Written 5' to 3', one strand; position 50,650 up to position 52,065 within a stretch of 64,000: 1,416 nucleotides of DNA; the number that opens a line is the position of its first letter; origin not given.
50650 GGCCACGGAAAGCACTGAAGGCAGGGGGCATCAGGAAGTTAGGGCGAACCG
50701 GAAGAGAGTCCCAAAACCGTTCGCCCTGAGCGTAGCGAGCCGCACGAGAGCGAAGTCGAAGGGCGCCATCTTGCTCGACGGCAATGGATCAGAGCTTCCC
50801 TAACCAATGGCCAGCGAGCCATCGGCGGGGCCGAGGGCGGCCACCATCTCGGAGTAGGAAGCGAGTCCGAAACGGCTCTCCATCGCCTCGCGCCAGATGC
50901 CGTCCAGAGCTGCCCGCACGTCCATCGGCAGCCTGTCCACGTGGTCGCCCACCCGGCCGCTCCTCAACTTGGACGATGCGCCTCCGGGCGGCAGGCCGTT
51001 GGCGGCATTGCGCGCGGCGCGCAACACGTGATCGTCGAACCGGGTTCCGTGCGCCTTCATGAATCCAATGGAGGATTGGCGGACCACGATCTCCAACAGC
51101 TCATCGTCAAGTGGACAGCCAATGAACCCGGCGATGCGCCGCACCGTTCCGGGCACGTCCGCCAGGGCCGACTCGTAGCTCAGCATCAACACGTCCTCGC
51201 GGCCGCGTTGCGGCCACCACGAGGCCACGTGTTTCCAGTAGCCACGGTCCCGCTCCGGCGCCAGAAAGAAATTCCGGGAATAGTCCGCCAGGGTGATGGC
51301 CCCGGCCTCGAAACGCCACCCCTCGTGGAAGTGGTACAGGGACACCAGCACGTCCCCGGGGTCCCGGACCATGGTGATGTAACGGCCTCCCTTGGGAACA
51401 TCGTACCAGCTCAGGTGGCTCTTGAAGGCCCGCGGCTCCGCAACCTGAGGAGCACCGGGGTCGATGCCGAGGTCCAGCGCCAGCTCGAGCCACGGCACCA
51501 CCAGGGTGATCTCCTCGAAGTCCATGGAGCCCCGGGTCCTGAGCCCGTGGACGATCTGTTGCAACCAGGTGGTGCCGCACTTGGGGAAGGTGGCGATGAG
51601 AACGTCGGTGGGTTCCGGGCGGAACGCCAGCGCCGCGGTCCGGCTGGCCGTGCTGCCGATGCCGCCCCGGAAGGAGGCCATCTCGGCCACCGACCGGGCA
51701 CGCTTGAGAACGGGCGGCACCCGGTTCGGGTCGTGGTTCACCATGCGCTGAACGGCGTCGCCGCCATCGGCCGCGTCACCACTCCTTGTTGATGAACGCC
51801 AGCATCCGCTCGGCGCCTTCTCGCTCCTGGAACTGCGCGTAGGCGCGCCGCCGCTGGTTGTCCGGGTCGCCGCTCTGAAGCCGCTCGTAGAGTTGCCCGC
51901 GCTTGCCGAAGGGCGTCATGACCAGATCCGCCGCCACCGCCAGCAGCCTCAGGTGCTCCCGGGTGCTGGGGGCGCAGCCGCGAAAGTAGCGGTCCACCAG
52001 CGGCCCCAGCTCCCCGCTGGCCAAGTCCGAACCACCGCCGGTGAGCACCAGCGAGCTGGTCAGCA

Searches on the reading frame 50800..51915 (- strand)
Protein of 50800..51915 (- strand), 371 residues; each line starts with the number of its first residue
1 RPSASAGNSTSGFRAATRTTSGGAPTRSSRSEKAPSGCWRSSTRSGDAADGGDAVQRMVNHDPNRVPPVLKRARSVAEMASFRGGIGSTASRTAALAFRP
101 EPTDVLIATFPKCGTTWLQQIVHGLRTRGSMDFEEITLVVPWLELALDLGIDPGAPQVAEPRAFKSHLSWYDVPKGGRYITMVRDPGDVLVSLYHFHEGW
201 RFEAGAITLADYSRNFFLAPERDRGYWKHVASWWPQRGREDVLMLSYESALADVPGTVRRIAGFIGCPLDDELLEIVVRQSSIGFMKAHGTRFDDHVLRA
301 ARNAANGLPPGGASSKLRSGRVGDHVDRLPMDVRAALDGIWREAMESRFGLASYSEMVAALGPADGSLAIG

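Call 46: search_protein_families(library=pfam, proteins=[window:50800-51915:-], max_evalue=0.01)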
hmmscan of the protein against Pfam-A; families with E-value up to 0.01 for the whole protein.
window:50800-51915:- (371 aa): 2 families
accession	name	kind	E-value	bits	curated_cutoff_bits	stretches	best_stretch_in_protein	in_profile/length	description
PF00685.33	Sulfotransfer_1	-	1.3e-38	133.3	22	1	102-346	1-252/255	Sulfotransferase domain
PF13469.12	Sulfotransfer_3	-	2.3e-07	31.7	27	1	178-271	126-216/216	Sulfotransferase family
